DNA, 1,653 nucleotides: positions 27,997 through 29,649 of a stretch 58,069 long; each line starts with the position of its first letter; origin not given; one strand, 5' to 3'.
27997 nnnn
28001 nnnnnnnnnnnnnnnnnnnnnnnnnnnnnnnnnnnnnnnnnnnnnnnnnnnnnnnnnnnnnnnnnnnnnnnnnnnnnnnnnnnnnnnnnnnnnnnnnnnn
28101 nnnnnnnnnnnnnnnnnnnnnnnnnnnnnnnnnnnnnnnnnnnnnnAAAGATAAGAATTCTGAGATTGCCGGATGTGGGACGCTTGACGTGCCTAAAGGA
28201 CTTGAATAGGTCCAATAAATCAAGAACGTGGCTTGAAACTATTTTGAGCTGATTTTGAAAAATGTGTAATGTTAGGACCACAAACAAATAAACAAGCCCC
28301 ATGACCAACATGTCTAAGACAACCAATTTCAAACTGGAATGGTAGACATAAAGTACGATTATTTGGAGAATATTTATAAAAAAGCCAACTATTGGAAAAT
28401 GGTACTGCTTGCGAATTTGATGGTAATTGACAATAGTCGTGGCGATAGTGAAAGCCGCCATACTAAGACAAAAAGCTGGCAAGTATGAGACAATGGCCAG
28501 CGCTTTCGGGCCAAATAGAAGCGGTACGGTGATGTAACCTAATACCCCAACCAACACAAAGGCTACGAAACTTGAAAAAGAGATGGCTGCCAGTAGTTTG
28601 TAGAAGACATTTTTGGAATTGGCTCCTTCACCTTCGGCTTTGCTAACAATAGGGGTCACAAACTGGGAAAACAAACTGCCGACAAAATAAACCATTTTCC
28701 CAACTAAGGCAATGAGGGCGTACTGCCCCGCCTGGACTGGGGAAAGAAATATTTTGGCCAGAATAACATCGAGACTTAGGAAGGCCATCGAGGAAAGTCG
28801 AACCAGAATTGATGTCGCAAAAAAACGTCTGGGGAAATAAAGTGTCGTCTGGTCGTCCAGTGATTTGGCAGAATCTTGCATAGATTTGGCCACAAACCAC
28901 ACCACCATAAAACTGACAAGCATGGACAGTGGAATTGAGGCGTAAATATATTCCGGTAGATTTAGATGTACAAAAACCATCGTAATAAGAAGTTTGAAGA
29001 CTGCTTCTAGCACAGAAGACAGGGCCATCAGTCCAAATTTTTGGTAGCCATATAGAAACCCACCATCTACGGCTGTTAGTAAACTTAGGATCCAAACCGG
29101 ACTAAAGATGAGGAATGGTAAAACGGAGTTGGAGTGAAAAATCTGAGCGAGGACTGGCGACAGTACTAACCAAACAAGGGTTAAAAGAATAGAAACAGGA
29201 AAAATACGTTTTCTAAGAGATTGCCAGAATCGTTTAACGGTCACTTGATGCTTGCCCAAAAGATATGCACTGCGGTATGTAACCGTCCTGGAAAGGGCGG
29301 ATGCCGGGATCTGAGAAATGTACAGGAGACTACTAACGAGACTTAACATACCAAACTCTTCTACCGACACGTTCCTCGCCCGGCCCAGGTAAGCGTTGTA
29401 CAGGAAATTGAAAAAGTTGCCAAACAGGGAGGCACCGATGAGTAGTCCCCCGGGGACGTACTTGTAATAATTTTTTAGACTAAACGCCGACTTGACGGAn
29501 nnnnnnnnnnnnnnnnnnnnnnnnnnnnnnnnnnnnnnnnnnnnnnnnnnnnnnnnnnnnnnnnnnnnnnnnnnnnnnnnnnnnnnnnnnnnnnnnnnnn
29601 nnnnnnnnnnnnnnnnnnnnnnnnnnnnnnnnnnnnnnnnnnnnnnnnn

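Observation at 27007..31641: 1544-aa single polypeptide combining four normally separate glycan-assembly functions (Dpm1-type GT2, processive QxxRW GT2 synthase, MOP/Wzx-like transporter, GT4)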

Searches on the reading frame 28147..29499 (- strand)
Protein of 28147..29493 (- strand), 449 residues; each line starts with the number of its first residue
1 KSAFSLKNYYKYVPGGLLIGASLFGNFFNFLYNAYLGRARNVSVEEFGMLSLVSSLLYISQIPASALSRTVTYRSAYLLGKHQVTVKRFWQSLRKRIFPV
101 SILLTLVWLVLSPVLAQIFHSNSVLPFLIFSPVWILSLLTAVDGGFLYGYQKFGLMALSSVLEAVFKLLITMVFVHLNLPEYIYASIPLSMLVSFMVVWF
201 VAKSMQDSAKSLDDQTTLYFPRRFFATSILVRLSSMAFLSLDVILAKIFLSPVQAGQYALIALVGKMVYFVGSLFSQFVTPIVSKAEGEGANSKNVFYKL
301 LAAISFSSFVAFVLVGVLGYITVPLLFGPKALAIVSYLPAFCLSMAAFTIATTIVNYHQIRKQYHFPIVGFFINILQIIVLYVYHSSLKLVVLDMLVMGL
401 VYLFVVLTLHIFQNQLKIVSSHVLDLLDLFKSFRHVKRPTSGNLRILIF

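Call 6: search_protein_families(library=pfam, proteins=[window:28168-29499:-], max_evalue=10)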
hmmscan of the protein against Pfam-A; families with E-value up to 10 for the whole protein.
seq(444 aa): 0 families

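Call 7: search_protein_families(library=ncbifam, proteins=[window:28168-29499:-], max_evalue=10)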
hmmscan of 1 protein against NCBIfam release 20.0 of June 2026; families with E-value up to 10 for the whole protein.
seq(444 aa): 1 family
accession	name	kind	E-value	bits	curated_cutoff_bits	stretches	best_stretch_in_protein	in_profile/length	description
NF037944.1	holin_2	subfamily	0.4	10.9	50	1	385-432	2-49/64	bacteriophage holin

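Call 26: search_solved_structures(query=A2, max_evalue=10, show_alignments=1)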
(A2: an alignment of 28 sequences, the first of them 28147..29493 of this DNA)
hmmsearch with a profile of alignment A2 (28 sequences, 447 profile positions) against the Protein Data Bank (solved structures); distinct sequences matched with E-value up to 10: 1.
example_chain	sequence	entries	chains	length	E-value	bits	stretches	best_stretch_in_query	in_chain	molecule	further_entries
6tpg_A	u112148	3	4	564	0.058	15.5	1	255-353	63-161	Orexin receptor type 2,GlgA glycogen synthase,Hypocretin receptor-2 | Orexin receptor type 2,GlgA glycogen synthase,Orexin receptor type 2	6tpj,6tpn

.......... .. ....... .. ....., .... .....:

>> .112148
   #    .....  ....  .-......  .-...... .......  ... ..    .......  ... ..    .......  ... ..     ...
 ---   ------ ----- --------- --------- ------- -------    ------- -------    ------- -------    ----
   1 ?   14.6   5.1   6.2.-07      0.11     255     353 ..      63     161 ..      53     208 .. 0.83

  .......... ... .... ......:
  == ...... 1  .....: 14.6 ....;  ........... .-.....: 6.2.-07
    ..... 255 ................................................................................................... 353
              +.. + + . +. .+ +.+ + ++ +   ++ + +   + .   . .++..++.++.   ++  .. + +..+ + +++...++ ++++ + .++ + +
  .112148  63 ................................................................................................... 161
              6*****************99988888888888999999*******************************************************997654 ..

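Call 27: search_protein_families(library=pfam, alignment_id=A2, max_evalue=0.1)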
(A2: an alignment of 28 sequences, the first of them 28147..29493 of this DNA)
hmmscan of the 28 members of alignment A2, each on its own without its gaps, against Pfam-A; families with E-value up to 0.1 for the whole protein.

A. member 1, window:28147-29493:- (449 aa): 0 families

B. families by the number of members that match (of 28 scanned): 8 families
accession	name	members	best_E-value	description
PF01943.22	Polysacc_synt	9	4.8e-11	Polysaccharide biosynthesis protein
PF13440.11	Polysacc_synt_3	1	3.6e-08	Polysaccharide biosynthesis protein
PF01554.23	MatE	1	1.9e-06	MatE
PF20872.2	MalF_N_TM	1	0.00023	MalF, N-terminal region, transmembrane helices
PF24838.2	8xMP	1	0.0026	Octameric membrane protein family (8xMP)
PF20556.3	DUF6768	1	0.014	Family of unknown function (DUF6768)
PF19119.5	DUF5803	1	0.075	Family of unknown function (DUF5803)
PF23143.1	2TM_P5A-ATPase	1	0.086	P5A-ATPase, transmembrane helical hairpin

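Call 41: predict_structure(alignment_id=A3)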
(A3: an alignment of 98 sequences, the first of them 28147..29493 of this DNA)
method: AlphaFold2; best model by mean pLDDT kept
length: 449 residues; sequences in the alignment: 98
mean_pLDDT: 92.6   pTM: 0.90
mean pLDDT of the five models: 92.6, 92.2, 91.4, 91.0, 90.3
residues with pLDDT >= 90: 381; 70-90: 39; 50-70: 22; < 50: 7
segments of 3 or more residues with pLDDT < 50: 1-3, 5-7
pLDDT, mean of each block of 10 residues (from residue 1): 48 84 93 87 80 87 97 98 97 98 98 94 94 97 98 95 97 95 95 98 94 94 98 94 91 93 96 96 98 97 98 98 94 98 98 98 97 97 96 98 98 95 91 66 56
secondary structure, 60 per line:
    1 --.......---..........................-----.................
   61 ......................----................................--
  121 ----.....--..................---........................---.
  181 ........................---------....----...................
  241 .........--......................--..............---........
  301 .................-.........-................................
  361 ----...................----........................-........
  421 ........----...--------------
elements in order: H3-9 H13-38 H44-82 H87-118 H125-129 H132-149 H153-176 H180-204 H214-217 H222-249 H252-273 H276-289 H293-317 H319-327 H329-360 H365-383 H388-411 H413-428

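Call 44: fold_search(model_id=the predicted structure, library=pdb)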
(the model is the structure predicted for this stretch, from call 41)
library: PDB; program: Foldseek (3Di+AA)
matches with E <= 10: 267; with E <= 0.001: 45
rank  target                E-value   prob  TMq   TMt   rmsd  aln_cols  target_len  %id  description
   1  3vvp_B                2.5e-07  1.00  0.58  0.62   6.3       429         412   16  Crystal structure of MATE in complex with Br-NRF (released 2013-04-03)
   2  6hfb_C                2.8e-07  1.00  0.69  0.68   4.7       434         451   15  Outward-facing conformation of a multidrug resistance MATE family transporter of the MOP superfamily. (released 2019-06-12)
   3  6idp                  4.4e-07  1.00  0.69  0.71   5.3       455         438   14  Crystal structure of Vibrio cholerae MATE transporter VcmN in the straight form (released 2019-01-16)
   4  3vvr_A                5.8e-07  1.00  0.68  0.70   4.5       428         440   15  Crystal structure of MATE in complex with MaD5 (released 2013-04-03)
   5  9ukv_A                6.3e-07  1.00  0.73  0.65   4.2       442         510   14  JM Complex - E. coli MurJ, Levivirus M lysis protein LysM (SglM) (released 2025-09-10)
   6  4mlb_A                6.8e-07  1.00  0.72  0.71   4.9       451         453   14  Reverse polarity of binding pocket suggests different function of a MOP superfamily transporter from Pyrococcus furios (released 2013-09-25)
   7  6ids                  6.8e-07  1.00  0.71  0.72   5.1       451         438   13  Crystal structure of Vibrio cholerae MATE transporter VcmN D35N mutant (released 2019-01-16)
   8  6hfb_D                7.4e-07  1.00  0.70  0.70   4.8       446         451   14  Outward-facing conformation of a multidrug resistance MATE family transporter of the MOP superfamily. (released 2019-06-12)
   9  9nu8_A                8.0e-07  1.00  0.73  0.65   4.8       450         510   14  Structure of MurJ in complex with single gene lysis protein from phage Changjiang3 (released 2026-02-11)
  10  3vvp_A                1.2e-06  1.00  0.60  0.64   5.6       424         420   16  Crystal structure of MATE in complex with Br-NRF (released 2013-04-03)
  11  3wbn_A                1.4e-06  1.00  0.67  0.67   4.8       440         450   14  Crystal structure of MATE in complex with MaL6 (released 2013-06-12)
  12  6gwh                  1.5e-06  1.00  0.71  0.73   4.1       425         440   15  Outward-facing conformation of a multidrug resistance MATE family transporter of the MOP superfamily. (released 2019-06-05)
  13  4mlb_C                1.7e-06  1.00  0.70  0.70   4.5       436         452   16  Reverse polarity of binding pocket suggests different function of a MOP superfamily transporter from Pyrococcus furios (released 2013-09-25)
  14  9r1f_A                2.2e-06  1.00  0.64  0.60   6.2       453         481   15  Cryo-EM structure of human MATE1 in complex with metformin (released 2025-11-05)
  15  5yck                  2.5e-06  1.00  0.71  0.71   5.0       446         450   12  Crystal structure of a MATE family protein derived from Camelina sativa at 2.3 angstrom (released 2017-09-27)
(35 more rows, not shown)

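Call 58: search_protein_representatives(protein=window:28147-29493:-)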
Query: 449 residues. Proteins with E-value up to 0.001 (for the whole library): 2672; up to 1e-10: 983; up to 1e-30: 141. The best 150 are listed.
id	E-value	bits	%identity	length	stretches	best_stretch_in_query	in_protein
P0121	1.1e-120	420.3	48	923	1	6-448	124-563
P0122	2.6e-110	386.1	47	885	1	11-412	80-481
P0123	6.9e-103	361.7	43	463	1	10-419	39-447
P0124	5.1e-102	358.8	42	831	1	13-449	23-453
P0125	4.1e-101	355.8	43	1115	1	14-449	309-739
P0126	6.9e-101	355.1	43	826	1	5-446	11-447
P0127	6.6e-97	342.0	49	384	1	14-359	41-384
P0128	5.7e-96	338.9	41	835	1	15-449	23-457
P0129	2.1e-95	337.0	42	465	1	14-449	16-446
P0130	2.4e-95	336.9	44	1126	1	18-401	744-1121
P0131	1.6e-93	330.8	41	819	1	13-449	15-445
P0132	2.3e-92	327.0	44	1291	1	14-449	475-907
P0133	3.4e-89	316.6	40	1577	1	11-449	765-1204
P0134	1.6e-88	314.4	39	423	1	12-410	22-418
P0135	1.7e-87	311.0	37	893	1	10-449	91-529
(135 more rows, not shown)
